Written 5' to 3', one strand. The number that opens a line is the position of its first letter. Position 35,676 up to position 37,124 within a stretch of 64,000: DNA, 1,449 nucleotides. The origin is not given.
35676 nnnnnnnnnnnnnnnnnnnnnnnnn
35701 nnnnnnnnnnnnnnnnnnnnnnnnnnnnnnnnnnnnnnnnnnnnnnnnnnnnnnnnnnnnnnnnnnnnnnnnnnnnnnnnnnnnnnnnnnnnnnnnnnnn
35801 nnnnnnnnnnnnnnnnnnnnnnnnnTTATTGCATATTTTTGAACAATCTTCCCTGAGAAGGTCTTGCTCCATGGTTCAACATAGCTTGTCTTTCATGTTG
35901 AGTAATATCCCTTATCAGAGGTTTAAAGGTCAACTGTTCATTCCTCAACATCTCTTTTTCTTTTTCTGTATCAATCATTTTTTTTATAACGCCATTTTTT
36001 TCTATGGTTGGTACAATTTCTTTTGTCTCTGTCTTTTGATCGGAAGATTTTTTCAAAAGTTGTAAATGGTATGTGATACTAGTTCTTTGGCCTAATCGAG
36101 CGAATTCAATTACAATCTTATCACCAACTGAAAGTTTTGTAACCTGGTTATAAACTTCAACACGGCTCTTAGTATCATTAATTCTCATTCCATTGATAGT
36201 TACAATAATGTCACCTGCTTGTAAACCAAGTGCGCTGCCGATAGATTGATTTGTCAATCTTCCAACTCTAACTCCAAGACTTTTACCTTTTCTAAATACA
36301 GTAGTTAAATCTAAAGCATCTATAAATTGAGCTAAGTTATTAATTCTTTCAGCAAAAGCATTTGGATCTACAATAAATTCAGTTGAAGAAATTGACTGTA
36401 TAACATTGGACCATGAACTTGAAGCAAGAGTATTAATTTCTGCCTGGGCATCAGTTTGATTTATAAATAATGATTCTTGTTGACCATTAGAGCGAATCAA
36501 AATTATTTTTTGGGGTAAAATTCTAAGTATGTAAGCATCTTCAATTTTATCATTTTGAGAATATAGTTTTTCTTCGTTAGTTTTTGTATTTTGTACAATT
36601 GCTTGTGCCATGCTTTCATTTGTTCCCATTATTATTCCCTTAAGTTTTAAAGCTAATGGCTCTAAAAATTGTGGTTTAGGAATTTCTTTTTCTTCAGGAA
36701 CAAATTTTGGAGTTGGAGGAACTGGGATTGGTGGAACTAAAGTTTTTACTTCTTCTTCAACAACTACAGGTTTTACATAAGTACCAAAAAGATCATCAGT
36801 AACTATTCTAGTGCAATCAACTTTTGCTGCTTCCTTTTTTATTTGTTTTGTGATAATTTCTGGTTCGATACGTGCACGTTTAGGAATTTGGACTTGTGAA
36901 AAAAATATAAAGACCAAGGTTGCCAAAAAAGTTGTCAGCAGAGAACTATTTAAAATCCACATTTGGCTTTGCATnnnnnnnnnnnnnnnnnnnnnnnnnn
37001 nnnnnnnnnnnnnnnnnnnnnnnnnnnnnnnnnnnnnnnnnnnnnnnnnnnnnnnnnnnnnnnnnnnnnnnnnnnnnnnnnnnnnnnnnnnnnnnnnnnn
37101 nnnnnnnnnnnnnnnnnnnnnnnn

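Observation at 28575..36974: Composite operon with two secretins: gspC-secretin B juxtaposed with pilM/N-like, pilO-like and secretin A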

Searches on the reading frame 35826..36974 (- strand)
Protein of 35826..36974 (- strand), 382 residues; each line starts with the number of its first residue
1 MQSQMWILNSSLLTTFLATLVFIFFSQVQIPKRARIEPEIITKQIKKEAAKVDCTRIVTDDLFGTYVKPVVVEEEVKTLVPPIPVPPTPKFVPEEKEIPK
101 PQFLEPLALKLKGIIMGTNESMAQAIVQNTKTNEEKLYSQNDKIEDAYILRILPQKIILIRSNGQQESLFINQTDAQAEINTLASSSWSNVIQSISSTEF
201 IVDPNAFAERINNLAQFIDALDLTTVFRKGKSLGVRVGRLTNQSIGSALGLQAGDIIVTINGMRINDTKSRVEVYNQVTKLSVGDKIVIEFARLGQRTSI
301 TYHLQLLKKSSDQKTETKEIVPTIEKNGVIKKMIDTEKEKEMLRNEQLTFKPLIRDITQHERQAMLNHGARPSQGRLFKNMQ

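Call 4: search_protein_families(library=pfam, proteins=[window:35826-36974:-], max_evalue=0.1)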
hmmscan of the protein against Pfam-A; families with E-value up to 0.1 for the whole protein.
window:35826-36974:- (382 aa): 4 families
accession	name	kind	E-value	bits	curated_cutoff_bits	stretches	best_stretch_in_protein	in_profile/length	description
PF11356.14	T2SSC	-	1.3e-09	38.5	27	1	12-170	6-140/141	Type II secretion system protein C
PF17820.7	PDZ_6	-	5.3e-05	23.3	27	1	244-292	9-53/54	PDZ domain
PF13180.12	PDZ_2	-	6.2e-05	23.7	27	1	239-301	18-77/80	PDZ domain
PF00595.29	PDZ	-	0.0037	18.1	23.2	1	234-268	26-60/81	PDZ domain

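Call 5: search_protein_families(library=ncbifam, proteins=[window:35826-36974:-], max_evalue=0.1)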
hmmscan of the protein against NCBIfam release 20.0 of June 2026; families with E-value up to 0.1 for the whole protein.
window:35826-36974:- (382 aa): 13 families
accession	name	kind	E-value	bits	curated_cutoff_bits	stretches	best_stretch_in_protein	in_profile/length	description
NF041515.1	GspC_delta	equivalog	4.1e-27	95.7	150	1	44-304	49-310/311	type II secretion system protein GspC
TIGR01713.1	typeII_sec_gspC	equivalog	2.1e-16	60.3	101.6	1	106-300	80-255/259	type II secretion system protein GspC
TIGR02037.1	degP_htrA_DO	subfamily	1.8e-10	40.4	416.2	1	224-347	250-365/434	Do family serine endopeptidase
NF041616.1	T2SS_C_SYNERG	exception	1.5e-07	31.1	200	1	222-303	216-294/296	type II secretion system protein GspC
NF008189.1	PRK10942.1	equivalog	2.6e-07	29.5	720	1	232-338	312-412/477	serine endoprotease DegP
NF041521.1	HhoA_HhoB_HtrA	equivalog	2.9e-06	26.8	450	1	231-303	261-330/335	HhoA/HhoB/HtrA family serine endopeptidase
NF041199.1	trx7_PDZ_seleno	equivalog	3.7e-06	26.1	300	1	230-303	314-389/390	Trx7/PDZ domain-containing (seleno)protein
NF007526.1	PRK10139.1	equivalog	0.00032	19.5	756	1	225-326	283-378/456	serine endoprotease DegQ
NF047968.1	SerProtHtrA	equivalog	0.0012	18.3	470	1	233-301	289-354/357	serine protease HtrA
NF008046.0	PRK10779.1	equivalog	0.0057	15.8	477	1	226-320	215-304/450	sigma E protease regulator RseP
NF040960.1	MamE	equivalog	0.0079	14.8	800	1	231-302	465-533/659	magnetosome formation protease MamE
TIGR03279.1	cyano_FeS_chp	hypoth_equivalog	0.042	12.6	574.7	1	237-268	2-33/433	TIGR03279 family radical SAM protein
NF040965.1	MamP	equivalog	0.047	13.3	300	1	234-270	137-171/290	magnetosome magnetite formation protein MamP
